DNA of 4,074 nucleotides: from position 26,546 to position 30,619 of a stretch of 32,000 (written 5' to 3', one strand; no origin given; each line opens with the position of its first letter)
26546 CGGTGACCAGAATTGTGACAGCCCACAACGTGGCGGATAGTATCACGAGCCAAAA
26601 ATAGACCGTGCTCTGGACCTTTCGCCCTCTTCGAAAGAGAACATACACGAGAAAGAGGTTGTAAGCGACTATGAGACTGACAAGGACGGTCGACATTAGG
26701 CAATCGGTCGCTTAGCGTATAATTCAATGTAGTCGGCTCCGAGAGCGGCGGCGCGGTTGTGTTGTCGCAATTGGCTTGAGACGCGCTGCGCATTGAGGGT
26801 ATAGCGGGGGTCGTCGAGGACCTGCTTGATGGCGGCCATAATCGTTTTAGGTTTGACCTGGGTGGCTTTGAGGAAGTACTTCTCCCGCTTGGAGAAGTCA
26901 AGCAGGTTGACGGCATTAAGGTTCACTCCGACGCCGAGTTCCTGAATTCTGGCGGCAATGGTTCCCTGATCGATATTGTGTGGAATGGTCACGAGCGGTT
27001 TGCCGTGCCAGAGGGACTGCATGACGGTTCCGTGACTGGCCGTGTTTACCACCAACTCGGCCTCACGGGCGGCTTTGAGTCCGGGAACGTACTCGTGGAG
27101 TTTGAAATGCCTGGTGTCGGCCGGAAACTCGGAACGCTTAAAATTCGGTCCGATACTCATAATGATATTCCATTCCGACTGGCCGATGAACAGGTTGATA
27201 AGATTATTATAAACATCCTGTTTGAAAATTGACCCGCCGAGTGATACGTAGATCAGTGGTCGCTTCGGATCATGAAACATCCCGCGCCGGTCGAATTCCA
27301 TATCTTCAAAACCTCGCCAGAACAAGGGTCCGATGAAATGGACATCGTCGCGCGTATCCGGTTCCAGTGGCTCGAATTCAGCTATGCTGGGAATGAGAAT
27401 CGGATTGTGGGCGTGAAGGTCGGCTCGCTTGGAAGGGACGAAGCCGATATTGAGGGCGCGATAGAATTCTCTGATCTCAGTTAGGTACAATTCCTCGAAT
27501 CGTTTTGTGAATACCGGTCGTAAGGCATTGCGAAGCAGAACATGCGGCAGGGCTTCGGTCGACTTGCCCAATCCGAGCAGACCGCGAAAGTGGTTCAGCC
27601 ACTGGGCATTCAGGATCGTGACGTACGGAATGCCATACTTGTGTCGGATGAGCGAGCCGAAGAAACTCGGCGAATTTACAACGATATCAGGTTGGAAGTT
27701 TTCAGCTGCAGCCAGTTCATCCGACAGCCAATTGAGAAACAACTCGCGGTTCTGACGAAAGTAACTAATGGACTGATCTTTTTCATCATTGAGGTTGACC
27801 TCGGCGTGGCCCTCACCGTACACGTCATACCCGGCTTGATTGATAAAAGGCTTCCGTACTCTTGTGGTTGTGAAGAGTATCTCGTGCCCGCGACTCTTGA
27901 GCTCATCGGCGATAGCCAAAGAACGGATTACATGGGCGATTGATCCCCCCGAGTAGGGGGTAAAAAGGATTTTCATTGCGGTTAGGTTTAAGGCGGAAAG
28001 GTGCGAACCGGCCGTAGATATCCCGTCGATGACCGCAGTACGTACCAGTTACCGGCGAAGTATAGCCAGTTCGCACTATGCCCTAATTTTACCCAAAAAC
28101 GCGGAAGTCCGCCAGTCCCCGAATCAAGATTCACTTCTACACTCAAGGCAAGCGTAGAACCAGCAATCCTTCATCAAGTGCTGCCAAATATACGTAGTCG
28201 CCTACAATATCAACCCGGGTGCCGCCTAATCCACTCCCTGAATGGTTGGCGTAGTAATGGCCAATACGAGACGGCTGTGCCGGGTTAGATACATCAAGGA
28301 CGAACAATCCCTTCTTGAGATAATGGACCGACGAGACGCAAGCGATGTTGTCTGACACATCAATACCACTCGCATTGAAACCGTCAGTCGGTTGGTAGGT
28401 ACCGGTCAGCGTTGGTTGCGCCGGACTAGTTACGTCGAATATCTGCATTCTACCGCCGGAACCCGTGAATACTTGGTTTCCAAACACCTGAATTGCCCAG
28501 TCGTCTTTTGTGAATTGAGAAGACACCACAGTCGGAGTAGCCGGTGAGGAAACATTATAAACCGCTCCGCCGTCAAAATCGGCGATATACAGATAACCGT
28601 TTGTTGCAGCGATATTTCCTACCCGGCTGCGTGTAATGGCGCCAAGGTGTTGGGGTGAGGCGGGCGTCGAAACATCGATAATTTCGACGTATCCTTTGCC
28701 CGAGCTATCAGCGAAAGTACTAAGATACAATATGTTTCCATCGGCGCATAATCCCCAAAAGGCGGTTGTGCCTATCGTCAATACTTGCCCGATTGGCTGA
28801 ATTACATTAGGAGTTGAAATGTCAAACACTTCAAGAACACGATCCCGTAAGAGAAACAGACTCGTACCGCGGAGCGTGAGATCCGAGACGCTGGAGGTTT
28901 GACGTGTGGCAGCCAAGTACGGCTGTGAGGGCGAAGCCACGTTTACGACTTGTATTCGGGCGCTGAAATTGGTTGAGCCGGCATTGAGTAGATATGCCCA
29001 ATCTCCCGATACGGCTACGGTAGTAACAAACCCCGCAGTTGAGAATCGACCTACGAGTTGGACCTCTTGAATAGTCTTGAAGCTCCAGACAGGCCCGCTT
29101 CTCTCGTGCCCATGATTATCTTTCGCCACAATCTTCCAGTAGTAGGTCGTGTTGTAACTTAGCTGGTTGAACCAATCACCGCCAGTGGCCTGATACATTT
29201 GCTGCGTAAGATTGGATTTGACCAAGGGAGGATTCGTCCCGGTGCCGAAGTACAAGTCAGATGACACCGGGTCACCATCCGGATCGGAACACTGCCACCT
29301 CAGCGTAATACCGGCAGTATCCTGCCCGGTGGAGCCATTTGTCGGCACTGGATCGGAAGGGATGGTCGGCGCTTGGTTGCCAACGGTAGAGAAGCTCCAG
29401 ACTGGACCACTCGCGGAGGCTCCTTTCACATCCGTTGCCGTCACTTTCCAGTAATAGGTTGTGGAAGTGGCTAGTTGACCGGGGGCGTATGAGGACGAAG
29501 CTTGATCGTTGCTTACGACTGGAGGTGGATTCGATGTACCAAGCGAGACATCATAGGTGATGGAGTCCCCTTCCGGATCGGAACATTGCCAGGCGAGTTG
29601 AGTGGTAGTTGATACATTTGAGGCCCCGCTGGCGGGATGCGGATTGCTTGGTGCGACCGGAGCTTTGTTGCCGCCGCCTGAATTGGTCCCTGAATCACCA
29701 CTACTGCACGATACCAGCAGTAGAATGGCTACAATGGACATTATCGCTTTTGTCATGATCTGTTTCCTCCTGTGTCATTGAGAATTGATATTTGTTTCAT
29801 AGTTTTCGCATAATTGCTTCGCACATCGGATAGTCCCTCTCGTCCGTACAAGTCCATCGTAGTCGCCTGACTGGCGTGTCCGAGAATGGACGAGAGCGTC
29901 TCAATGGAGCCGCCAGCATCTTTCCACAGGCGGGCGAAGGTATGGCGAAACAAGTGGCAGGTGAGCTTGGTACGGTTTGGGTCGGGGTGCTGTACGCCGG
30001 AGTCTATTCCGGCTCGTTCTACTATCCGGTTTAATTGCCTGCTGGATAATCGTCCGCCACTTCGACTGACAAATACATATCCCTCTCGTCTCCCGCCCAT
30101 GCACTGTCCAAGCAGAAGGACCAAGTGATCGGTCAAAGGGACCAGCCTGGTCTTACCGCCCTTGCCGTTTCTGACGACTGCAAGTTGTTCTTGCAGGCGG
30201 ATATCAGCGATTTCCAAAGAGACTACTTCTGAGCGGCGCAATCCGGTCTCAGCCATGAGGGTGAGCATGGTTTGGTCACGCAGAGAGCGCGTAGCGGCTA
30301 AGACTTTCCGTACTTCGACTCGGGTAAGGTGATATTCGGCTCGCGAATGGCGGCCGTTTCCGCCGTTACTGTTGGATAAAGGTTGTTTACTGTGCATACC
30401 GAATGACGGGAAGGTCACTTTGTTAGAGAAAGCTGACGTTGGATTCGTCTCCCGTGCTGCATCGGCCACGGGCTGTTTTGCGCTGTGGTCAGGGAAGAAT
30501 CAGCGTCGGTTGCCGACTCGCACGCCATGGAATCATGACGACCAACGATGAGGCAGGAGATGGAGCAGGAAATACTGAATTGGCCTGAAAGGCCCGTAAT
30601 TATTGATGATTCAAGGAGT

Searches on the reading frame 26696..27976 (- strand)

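Call 10: search_protein_families(library=pfam, proteins=[window:26696-27976:-], max_evalue=0.01)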
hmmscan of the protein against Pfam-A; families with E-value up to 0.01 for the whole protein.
window:26696-27976:- (426 aa): 5 families
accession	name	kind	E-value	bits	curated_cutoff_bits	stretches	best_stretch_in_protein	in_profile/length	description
PF06722.18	EryCIII-like_C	-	1.5e-08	35.2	31.7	1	293-402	35-128/145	Erythromycin biosynthesis protein CIII-like, C-terminal domain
PF13439.12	Glyco_transf_4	-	1.6e-06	28.7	28.5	1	21-131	10-109/170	Glycosyltransferase Family 4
PF13528.12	Glyco_trans_1_3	-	2.7e-06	27.2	25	1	1-129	1-129/322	Glycosyl transferase family 1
PF04101.22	Glyco_tran_28_C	-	4e-05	24.2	22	1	268-355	30-125/166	Glycosyltransferase family 28 C-terminal domain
PF00201.24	UDPGT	-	0.0029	16.9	19.5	0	314-401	349-420/499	UDP-glucoronosyl and UDP-glucosyl transferase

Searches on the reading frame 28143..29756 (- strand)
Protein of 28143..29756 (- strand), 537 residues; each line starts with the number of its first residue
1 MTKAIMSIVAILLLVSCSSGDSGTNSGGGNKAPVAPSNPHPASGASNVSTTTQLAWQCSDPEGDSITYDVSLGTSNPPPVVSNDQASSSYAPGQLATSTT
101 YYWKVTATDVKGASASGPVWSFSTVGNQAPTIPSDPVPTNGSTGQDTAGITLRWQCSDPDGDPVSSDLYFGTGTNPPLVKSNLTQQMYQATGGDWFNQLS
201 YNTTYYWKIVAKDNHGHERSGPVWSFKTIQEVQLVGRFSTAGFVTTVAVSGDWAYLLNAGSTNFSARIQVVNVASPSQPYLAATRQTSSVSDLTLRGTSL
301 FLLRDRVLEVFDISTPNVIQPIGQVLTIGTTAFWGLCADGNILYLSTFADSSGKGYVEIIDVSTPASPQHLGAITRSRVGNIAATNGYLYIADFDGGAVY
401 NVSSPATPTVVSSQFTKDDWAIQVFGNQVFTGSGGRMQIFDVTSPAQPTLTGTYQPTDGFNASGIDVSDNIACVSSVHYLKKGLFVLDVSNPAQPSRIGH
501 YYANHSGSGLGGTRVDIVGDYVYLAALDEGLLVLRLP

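Call 10: search_protein_families(library=pfam, proteins=[window:28143-29756:-], max_evalue=0.01)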
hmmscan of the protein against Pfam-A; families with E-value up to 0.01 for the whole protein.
window:28143-29756:- (537 aa): 3 families
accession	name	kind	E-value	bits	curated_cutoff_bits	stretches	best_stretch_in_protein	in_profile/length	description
PF08309.17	LVIVD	-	3.6e-16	58.7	20.2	1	461-501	3-40/42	LVIVD repeat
PF13205.12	Big_5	-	5e-08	34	23.6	1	40-124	11-105/105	Bacterial Ig-like domain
PF25788.1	Ig_Rha78A_N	-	2.4e-05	25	27.4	1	77-123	53-100/105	Rha78A-like, N-terminal immunoglobulin domain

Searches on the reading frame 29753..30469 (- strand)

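Call 10: search_protein_families(library=pfam, proteins=[window:29753-30469:-], max_evalue=0.01)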
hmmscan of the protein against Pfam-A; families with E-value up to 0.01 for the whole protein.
window:29753-30469:- (238 aa): 1 family
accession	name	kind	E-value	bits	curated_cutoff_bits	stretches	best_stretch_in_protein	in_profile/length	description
PF00589.27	Phage_integrase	-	8.2e-32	110.8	27.1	1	48-208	3-165/172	Phage integrase family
